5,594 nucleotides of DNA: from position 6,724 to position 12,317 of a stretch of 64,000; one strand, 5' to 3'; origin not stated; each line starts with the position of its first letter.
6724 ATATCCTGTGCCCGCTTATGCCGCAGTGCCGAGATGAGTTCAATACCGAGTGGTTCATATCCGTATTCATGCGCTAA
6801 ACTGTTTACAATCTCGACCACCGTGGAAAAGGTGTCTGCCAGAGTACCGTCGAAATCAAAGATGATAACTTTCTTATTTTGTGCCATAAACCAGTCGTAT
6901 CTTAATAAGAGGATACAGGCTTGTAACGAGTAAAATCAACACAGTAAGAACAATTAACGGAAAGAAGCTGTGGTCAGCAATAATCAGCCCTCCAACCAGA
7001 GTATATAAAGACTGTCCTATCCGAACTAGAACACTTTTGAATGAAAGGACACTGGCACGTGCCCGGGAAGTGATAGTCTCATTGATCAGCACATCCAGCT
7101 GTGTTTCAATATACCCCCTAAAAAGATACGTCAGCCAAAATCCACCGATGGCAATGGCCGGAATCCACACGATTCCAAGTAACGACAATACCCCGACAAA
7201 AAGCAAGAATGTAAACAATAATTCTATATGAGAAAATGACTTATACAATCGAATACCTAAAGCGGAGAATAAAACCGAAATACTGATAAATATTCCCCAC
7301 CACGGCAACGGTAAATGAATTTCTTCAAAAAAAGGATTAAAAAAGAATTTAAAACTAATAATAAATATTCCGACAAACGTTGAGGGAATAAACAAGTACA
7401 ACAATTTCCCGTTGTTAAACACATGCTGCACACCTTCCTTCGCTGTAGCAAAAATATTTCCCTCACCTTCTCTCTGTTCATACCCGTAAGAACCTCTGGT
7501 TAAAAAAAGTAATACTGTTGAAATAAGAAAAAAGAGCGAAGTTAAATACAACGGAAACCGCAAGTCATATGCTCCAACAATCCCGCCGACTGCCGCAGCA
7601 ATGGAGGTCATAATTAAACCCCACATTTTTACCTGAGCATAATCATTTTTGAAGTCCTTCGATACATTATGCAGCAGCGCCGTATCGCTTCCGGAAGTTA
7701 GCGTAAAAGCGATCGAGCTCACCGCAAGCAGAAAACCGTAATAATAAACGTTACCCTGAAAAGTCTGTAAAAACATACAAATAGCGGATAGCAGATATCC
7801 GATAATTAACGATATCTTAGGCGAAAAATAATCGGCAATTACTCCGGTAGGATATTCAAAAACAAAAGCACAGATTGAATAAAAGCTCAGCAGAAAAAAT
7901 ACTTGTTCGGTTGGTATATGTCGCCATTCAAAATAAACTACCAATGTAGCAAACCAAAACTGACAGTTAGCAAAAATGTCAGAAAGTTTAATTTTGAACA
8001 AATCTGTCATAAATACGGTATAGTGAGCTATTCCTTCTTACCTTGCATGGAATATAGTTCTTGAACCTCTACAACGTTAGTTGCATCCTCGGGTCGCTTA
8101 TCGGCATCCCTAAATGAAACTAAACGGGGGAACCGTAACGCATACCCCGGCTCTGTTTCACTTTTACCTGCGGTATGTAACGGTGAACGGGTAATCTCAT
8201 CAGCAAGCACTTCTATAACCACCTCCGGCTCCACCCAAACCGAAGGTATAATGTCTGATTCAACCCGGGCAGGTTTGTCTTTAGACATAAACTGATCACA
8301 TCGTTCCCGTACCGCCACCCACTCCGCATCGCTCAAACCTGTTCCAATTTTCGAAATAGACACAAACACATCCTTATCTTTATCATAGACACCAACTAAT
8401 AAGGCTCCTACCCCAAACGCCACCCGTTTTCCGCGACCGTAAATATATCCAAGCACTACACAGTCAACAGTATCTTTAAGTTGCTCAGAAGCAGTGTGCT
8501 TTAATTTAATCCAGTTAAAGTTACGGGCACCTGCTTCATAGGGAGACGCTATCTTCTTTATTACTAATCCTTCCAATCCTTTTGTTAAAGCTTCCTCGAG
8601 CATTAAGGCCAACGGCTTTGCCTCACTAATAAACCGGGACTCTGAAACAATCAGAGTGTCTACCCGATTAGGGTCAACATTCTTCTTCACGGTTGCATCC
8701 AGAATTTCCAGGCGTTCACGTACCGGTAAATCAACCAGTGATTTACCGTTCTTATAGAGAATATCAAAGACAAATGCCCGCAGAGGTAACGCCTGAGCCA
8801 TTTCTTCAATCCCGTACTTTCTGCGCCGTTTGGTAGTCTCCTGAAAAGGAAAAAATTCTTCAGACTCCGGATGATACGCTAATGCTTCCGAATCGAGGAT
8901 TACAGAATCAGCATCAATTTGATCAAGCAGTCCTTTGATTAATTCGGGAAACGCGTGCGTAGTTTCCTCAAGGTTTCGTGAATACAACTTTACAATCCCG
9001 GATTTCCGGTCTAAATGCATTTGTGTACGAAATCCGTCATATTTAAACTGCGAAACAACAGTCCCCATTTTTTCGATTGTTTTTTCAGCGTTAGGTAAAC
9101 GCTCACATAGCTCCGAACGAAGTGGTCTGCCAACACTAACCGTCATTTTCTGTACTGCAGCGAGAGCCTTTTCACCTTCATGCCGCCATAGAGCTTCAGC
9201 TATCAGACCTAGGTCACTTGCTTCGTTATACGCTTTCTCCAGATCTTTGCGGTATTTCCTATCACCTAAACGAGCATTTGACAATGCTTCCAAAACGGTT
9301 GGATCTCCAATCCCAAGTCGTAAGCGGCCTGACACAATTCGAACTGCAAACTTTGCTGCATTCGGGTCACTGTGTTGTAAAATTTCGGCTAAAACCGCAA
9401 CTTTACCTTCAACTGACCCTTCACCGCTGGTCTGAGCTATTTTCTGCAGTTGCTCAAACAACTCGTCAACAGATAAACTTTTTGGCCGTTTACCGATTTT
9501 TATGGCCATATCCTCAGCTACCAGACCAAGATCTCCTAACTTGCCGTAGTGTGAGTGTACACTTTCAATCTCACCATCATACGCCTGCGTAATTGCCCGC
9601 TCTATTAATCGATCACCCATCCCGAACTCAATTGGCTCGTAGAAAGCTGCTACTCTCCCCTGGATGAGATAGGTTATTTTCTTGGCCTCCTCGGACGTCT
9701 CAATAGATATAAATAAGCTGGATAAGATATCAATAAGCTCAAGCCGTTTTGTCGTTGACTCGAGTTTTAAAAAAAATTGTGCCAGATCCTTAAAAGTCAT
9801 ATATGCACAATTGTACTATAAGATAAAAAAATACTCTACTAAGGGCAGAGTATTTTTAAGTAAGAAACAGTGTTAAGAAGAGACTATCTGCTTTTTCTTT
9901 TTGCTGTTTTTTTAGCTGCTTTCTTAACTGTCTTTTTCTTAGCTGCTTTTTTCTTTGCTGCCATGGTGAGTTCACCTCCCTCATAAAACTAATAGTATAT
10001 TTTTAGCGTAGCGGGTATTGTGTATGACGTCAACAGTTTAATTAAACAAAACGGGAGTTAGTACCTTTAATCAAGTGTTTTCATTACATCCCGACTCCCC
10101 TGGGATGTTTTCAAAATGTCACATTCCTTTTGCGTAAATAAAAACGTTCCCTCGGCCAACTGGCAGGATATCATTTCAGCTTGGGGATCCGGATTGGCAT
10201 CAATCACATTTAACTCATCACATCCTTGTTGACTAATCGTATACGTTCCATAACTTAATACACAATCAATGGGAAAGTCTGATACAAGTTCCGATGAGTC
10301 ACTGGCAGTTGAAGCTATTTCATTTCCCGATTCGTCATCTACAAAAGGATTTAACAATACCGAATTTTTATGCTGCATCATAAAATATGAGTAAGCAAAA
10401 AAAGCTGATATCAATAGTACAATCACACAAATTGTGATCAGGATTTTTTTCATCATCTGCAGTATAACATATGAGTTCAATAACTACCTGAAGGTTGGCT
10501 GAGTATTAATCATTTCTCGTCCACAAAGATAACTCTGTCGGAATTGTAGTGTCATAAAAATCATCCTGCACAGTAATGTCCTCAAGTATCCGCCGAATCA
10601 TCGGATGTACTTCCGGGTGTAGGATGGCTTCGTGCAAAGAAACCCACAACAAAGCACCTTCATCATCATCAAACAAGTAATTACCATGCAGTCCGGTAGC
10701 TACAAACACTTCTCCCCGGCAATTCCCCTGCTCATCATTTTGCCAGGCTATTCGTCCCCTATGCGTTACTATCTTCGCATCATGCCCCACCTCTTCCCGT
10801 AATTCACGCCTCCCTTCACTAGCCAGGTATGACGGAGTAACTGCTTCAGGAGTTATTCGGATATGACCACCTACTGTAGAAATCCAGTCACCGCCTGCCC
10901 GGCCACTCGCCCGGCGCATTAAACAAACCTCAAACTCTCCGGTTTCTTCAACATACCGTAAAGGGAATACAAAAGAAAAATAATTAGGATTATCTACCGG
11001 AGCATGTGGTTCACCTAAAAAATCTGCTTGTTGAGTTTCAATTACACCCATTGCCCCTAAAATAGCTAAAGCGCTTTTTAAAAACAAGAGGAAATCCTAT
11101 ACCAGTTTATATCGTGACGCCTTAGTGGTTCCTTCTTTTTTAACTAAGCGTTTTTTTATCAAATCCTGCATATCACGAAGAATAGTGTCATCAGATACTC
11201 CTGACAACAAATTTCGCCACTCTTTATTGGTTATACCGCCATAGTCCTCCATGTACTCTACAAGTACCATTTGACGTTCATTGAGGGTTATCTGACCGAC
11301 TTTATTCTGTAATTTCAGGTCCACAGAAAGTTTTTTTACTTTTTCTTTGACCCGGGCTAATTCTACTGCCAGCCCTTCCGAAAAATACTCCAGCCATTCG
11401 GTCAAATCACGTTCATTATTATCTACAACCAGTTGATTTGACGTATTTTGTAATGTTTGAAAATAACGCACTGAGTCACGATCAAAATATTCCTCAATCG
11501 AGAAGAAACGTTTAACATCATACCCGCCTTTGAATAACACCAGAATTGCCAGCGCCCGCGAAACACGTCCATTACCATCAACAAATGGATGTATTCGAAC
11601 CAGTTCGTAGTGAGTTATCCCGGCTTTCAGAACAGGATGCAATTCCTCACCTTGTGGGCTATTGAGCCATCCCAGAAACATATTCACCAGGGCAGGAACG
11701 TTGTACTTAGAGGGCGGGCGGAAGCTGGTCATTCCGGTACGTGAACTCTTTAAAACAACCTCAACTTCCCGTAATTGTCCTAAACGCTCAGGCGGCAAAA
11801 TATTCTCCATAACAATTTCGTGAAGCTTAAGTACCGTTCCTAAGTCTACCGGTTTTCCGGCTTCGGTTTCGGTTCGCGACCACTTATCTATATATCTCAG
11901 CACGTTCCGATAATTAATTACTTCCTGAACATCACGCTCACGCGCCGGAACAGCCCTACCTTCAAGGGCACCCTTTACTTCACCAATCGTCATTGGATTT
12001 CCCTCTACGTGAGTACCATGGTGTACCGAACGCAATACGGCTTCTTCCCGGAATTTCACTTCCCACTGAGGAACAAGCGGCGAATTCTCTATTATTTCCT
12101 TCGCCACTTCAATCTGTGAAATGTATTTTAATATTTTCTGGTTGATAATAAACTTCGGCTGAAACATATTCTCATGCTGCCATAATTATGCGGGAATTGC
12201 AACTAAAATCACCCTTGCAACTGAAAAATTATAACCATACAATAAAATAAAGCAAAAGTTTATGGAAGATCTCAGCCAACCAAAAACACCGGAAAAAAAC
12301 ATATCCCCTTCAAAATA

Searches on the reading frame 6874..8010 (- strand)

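Call 63: search_protein_families(library=ncbifam, proteins=[window:6874-8010:-], max_evalue=1e-8)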
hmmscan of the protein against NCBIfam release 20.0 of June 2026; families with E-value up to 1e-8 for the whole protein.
window:6874-8010:- (378 aa): 1 family
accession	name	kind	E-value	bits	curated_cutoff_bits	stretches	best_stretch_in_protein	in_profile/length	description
NF000043.1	tet_MFS_P_a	exception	3e-11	42.8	750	1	9-366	14-394/420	tetracycline efflux MFS transporter TetA(P)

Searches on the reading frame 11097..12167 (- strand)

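Call 63: search_protein_families(library=ncbifam, proteins=[window:11097-12167:-], max_evalue=1e-8)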
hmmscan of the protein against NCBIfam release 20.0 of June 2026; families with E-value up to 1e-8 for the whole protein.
window:11097-12167:- (356 aa): 2 families
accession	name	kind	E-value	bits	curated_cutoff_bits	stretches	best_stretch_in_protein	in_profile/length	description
NF041381.1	XopAC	subfamily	3.2e-11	42.6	450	1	64-205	265-405/451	XopAC/AvrAC family type III secretion system effector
NF046030.1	ProtAdlyltaseSoFic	equivalog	4.1e-11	42.4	550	1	137-279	138-272/361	protein adenylyltransferase Fic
